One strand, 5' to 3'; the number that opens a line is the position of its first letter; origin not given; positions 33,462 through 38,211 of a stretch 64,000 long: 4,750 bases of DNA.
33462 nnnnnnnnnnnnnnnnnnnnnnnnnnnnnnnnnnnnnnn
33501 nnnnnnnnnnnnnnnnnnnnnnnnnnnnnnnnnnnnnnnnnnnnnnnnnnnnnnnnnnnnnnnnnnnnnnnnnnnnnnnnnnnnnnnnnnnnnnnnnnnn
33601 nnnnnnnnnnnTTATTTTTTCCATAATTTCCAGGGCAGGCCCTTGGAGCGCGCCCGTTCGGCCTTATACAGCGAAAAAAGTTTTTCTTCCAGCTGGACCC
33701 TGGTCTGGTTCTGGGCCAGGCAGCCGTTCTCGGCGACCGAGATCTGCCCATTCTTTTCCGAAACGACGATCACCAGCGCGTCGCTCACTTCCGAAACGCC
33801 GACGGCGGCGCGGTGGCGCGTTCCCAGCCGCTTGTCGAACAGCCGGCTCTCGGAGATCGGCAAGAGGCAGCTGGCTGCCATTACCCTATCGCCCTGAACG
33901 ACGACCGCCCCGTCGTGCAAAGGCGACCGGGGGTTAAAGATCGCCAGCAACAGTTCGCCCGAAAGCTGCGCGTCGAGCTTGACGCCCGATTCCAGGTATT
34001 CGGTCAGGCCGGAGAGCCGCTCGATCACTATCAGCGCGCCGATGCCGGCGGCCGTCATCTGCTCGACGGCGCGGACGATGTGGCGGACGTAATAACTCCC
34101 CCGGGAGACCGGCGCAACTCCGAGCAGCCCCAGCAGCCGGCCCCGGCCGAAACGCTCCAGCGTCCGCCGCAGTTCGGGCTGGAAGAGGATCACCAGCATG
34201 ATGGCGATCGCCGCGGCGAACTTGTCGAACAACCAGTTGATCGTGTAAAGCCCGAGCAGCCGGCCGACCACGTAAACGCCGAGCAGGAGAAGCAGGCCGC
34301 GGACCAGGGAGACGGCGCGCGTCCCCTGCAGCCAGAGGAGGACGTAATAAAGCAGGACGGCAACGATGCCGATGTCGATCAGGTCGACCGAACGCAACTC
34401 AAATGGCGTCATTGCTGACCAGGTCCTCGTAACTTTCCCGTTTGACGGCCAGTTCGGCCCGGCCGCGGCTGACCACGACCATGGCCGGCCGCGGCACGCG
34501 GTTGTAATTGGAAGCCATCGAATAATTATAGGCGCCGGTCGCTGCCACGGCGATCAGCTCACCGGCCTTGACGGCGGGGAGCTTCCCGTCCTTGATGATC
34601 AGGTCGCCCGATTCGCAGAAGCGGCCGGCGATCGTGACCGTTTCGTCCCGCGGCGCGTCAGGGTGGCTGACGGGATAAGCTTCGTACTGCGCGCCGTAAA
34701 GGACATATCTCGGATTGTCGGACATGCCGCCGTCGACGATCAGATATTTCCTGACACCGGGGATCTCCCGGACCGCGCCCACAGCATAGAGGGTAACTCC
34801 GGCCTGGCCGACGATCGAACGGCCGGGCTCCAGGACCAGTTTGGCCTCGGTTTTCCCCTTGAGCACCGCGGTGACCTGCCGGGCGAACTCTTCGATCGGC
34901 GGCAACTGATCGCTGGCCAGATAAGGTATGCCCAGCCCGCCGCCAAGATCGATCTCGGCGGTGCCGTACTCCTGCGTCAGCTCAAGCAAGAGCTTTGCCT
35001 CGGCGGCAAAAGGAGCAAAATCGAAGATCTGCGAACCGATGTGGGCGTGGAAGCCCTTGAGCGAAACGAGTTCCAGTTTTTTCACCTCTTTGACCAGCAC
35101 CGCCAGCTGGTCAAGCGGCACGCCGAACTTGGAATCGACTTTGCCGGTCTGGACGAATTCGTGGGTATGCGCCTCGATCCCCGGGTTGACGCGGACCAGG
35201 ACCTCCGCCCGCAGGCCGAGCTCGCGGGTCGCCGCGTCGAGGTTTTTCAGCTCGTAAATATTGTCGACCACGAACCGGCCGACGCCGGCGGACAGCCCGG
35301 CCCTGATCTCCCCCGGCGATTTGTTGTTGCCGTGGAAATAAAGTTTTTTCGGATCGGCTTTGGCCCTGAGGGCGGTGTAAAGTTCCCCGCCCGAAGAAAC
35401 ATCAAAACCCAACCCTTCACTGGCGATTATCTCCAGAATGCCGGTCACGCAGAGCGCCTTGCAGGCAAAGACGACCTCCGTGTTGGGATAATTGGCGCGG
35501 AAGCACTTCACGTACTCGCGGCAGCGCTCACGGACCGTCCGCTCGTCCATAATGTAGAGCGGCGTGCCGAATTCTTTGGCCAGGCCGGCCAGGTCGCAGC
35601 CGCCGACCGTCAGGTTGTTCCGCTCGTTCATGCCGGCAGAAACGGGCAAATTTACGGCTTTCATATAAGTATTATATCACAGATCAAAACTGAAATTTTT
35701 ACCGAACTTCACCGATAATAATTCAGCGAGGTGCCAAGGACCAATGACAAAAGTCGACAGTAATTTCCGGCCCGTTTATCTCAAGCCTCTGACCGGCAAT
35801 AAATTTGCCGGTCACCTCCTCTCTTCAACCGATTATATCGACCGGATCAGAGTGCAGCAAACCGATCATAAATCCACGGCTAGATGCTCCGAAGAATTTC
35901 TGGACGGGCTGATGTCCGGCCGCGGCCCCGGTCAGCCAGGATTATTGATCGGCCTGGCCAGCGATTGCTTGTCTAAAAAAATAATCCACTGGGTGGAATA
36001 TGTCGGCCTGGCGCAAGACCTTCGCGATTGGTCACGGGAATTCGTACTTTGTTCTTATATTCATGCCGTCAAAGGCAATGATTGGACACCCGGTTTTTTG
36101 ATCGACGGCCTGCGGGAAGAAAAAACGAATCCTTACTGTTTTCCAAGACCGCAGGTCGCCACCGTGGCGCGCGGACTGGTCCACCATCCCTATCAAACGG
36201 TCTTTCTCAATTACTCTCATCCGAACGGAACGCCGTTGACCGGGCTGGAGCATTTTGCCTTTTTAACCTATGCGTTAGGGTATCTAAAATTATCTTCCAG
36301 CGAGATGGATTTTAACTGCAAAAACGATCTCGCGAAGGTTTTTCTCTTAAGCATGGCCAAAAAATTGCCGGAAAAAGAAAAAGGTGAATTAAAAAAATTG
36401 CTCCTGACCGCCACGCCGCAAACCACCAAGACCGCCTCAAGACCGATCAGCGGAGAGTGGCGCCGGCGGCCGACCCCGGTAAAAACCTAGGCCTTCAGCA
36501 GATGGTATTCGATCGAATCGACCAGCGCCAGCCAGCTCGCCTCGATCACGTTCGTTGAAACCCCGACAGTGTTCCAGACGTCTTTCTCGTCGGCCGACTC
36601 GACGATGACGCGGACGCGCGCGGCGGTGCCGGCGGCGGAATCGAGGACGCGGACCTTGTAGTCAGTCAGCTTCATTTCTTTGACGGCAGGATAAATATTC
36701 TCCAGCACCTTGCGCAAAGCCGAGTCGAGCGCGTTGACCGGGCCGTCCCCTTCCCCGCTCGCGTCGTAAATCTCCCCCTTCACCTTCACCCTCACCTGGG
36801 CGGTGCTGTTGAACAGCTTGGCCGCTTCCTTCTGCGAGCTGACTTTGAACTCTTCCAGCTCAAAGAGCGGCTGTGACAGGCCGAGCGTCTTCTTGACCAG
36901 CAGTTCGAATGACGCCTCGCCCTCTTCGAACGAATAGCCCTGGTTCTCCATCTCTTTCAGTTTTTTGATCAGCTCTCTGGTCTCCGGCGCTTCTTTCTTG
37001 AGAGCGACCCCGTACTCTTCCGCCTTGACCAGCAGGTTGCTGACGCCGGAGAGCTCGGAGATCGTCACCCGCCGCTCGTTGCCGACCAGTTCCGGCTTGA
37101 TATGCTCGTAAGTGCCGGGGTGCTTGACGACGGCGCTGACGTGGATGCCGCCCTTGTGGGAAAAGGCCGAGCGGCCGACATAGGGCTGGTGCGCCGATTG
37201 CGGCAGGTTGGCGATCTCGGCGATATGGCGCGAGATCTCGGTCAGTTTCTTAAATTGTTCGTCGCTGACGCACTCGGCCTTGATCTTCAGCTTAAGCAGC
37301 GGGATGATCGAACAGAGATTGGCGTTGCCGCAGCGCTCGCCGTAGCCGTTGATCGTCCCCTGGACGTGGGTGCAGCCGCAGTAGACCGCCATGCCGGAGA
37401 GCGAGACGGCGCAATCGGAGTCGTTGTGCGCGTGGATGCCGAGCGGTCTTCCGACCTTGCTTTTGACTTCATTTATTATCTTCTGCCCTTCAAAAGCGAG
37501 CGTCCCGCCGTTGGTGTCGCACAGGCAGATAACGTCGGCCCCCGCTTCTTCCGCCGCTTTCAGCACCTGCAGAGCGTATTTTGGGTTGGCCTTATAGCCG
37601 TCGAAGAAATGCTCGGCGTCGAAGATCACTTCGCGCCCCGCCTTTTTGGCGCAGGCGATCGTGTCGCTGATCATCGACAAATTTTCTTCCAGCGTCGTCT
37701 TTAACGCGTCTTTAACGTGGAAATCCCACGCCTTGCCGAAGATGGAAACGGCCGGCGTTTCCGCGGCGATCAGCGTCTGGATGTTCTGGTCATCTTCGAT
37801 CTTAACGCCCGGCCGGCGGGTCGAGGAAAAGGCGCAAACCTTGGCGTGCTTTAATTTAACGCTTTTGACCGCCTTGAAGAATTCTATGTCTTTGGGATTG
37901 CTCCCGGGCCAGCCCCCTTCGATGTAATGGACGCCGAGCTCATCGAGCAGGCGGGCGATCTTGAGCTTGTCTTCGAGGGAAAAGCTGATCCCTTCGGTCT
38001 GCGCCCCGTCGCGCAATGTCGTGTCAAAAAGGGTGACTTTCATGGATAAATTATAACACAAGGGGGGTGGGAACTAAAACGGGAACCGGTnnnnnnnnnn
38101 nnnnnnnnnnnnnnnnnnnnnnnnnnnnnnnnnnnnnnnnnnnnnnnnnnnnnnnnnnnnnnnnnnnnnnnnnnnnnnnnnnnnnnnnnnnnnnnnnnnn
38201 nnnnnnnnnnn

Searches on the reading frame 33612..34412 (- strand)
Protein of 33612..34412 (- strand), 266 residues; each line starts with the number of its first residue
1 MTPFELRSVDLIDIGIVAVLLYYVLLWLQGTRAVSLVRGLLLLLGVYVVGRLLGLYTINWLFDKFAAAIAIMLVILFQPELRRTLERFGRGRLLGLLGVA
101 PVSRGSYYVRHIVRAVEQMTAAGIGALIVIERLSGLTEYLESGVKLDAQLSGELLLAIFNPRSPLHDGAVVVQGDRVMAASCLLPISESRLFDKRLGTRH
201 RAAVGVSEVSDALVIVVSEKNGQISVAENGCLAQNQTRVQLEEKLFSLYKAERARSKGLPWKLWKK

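Call 49: search_protein_families(library=pfam, proteins=[window:33612-34412:-], max_evalue=0.00001)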
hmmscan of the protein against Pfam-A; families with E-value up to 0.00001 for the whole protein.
window:33612-34412:- (266 aa): 2 families
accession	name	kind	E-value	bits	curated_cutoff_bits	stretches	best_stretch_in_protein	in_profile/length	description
PF02457.21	DAC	-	1.4e-41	141.2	27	1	114-230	2-117/119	DisA bacterial checkpoint controller nucleotide-binding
PF19293.4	CdaA_N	-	1.1e-09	38.8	23.8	1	5-80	4-80/81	CdaA N-terminal transmembrane domain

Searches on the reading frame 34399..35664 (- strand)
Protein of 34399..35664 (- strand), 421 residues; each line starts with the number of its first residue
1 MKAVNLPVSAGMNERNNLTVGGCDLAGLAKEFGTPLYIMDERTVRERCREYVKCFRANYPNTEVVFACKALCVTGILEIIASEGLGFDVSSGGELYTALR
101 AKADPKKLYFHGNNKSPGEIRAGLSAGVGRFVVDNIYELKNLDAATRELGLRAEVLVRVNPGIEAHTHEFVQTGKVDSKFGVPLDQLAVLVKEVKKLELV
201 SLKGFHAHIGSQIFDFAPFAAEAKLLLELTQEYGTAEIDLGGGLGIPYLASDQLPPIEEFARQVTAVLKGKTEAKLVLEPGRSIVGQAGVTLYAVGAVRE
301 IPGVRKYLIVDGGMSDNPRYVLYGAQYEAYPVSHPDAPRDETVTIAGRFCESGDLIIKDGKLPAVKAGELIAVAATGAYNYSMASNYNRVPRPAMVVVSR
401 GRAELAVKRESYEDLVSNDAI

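Call 22: search_protein_families(library=ncbifam, proteins=[window:34399-35664:-], max_evalue=1e-10)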
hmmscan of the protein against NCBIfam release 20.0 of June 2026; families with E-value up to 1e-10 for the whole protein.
window:34399-35664:- (421 aa): 7 families
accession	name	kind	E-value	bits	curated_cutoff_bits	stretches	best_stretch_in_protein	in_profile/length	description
TIGR01048.1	lysA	equivalog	6.5e-135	449.9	297.9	1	13-419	4-416/417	diaminopimelate decarboxylase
NF006515.0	PRK08961.1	equivalog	1.8e-59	201.5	802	1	31-398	500-859/861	bifunctional aspartate kinase/diaminopimelate decarboxylase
TIGR03099.1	dCO2ase_PEP1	hypoth_equivalog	2.2e-52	178.5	478.45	1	15-384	5-383/398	pyridoxal-dependent decarboxylase, exosortase A system-associated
NF052544.1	OrLyDeCDokD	equivalog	4.2e-49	167.4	700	1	15-419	23-459/461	ornithine/lysine decarboxylase DokD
NF041039.1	FslC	exception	8.9e-24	84.1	500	1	28-400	22-405/418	rhizoferrin biosystnesis N-citrylornithine decarboxylase FslC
TIGR01273.1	speA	equivalog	2.4e-12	46.1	624.1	1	83-292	115-337/624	arginine decarboxylase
NF003763.0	PRK05354.1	equivalog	3.9e-12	45.5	369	1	72-295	112-356/636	biosynthetic arginine decarboxylase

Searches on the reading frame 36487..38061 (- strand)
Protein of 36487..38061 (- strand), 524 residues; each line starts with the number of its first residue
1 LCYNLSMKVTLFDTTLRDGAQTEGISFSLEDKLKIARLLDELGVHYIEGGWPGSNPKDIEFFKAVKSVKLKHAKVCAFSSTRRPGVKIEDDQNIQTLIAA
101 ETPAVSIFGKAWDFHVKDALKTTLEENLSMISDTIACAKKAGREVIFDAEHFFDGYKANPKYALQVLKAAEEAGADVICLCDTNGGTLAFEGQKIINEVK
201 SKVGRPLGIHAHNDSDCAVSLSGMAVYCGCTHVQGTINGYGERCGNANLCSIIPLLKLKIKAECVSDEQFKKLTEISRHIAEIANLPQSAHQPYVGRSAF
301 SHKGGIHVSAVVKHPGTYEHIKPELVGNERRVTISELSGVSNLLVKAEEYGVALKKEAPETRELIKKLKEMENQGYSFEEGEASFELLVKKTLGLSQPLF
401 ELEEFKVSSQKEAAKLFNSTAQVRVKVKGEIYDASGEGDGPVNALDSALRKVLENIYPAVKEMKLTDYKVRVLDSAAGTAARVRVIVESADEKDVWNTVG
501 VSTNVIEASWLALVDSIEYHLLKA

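Call 22: search_protein_families(library=ncbifam, proteins=[window:36487-38061:-], max_evalue=1e-10)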
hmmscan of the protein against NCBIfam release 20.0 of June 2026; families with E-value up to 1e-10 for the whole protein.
window:36487-38061:- (524 aa): 18 families
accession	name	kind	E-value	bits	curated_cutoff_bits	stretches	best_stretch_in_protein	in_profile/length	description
TIGR00977.1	citramal_synth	equivalog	2.8e-241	801.4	450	1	8-523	1-519/526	citramalate synthase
NF002085.0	PRK00915.1-2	subfamily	1.6e-93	314.1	517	1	4-521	9-500/504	2-isopropylmalate synthase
NF002086.0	PRK00915.1-3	equivalog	4.6e-79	266.3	532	1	7-519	5-500/516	2-isopropylmalate synthase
TIGR02090.1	LEU1_arch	subfamily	2.1e-76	257.4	484.75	1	9-377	1-353/363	isopropylmalate/citramalate/homocitrate synthases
TIGR00973.1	leuA_bact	equivalog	3e-75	253.6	598.7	1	8-517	1-493/494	2-isopropylmalate synthase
NF002088.0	PRK00915.1-5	equivalog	3e-73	247.1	697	1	8-517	3-495/514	2-isopropylmalate synthase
NF002084.0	PRK00915.1-1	equivalog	1.4e-66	225.1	748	1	7-518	3-497/523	2-isopropylmalate synthase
NF002087.0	PRK00915.1-4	equivalog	2.4e-66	224.3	729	1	8-517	6-499/516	2-isopropylmalate synthase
TIGR02146.1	LysS_fung_arch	equivalog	2.4e-66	224.3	413.55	1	12-369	2-343/344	homocitrate synthase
NF041069.1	IPMS_Sufob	equivalog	3.7e-66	223.9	600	1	10-382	2-360/371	isopropylmalate synthase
TIGR02660.1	nifV_homocitr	equivalog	3e-61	207.7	462.9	1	8-372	1-349/365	homocitrate synthase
NF042433.1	CitmalDyn_Leptosp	equivalog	2.5e-46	158.3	950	1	6-503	5-493/514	(R)-citramalate synthase CimA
NF042434.1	IPMS_Lepto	equivalog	1.5e-44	152.5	500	1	8-372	5-370/374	2-isopropylmalate synthase LeuA2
NF002991.1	PRK03739.1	subfamily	2.2e-25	89.4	455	1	207-517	237-548/550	2-isopropylmalate synthase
TIGR00970.1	leuA_yeast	equivalog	4e-22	78.5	697.4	0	207-314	240-344/564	2-isopropylmalate synthase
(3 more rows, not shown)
